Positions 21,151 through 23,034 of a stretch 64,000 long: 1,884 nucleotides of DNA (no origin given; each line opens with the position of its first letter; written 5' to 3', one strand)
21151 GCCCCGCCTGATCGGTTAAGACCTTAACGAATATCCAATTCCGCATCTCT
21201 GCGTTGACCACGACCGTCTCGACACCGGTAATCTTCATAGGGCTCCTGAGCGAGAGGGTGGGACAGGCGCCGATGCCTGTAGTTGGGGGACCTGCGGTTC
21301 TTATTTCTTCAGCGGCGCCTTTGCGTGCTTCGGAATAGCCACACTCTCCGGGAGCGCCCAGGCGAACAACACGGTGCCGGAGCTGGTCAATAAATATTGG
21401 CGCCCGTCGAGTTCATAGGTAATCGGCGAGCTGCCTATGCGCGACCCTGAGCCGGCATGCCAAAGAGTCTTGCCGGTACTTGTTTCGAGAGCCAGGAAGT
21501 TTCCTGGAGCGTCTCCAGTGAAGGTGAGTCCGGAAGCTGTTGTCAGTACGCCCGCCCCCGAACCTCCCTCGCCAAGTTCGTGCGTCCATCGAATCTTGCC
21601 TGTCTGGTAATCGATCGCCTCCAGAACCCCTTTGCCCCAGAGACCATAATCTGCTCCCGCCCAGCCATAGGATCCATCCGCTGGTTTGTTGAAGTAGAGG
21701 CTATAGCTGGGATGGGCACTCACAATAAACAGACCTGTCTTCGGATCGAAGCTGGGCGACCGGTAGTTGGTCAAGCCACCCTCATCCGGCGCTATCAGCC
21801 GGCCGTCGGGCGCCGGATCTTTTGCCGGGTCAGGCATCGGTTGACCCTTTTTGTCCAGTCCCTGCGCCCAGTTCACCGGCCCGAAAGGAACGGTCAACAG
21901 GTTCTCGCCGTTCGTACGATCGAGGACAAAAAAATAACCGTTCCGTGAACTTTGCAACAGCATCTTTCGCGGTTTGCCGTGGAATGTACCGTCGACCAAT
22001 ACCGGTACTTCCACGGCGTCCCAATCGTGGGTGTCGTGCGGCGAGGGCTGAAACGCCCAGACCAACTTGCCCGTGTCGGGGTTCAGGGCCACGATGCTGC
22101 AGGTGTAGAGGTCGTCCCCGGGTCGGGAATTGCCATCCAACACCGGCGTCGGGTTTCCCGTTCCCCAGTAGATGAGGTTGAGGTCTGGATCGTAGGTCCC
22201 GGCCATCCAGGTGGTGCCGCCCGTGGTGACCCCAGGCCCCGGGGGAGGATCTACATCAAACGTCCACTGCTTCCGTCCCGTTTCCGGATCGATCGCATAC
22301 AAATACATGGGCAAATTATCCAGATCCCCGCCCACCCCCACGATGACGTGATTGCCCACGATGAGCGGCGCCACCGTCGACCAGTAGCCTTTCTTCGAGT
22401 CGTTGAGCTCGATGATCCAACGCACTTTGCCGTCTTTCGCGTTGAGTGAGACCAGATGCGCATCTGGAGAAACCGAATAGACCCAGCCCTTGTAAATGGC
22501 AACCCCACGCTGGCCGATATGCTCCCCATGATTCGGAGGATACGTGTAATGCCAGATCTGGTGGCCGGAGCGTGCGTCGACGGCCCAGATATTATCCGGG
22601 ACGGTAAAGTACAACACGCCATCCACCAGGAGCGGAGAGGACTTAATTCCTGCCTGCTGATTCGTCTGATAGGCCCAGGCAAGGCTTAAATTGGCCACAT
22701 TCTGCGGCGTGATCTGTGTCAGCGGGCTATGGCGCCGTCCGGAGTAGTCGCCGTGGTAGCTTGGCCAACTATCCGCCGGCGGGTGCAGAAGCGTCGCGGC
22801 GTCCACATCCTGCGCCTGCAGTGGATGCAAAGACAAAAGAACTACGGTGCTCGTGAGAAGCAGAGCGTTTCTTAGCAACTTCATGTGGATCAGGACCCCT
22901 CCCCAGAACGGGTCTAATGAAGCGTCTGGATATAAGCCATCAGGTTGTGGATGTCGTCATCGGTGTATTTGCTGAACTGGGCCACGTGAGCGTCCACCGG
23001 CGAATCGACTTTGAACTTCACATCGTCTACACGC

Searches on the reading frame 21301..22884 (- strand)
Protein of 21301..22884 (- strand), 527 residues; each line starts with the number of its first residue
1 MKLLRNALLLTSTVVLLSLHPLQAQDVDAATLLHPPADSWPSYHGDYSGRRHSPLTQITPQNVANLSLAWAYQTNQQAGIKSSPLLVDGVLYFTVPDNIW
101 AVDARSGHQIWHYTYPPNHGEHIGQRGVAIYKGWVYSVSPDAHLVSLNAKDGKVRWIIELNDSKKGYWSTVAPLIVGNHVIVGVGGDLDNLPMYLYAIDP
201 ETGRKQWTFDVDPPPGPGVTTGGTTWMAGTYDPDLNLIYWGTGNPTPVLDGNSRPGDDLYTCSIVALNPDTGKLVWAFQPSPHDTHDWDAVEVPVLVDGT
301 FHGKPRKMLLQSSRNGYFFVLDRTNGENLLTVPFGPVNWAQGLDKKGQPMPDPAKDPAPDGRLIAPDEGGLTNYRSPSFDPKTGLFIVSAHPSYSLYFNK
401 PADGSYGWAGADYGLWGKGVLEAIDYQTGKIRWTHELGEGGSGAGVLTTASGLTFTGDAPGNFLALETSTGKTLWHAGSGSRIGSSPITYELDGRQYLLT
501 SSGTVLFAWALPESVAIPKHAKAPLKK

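Call 43: find_encoding_contigs(protein=window:21301-22884:-, flank=2000, max_places=4)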
Protein window:21301-22884:- (527 aa): no gene with exactly this product is on record in the collection.
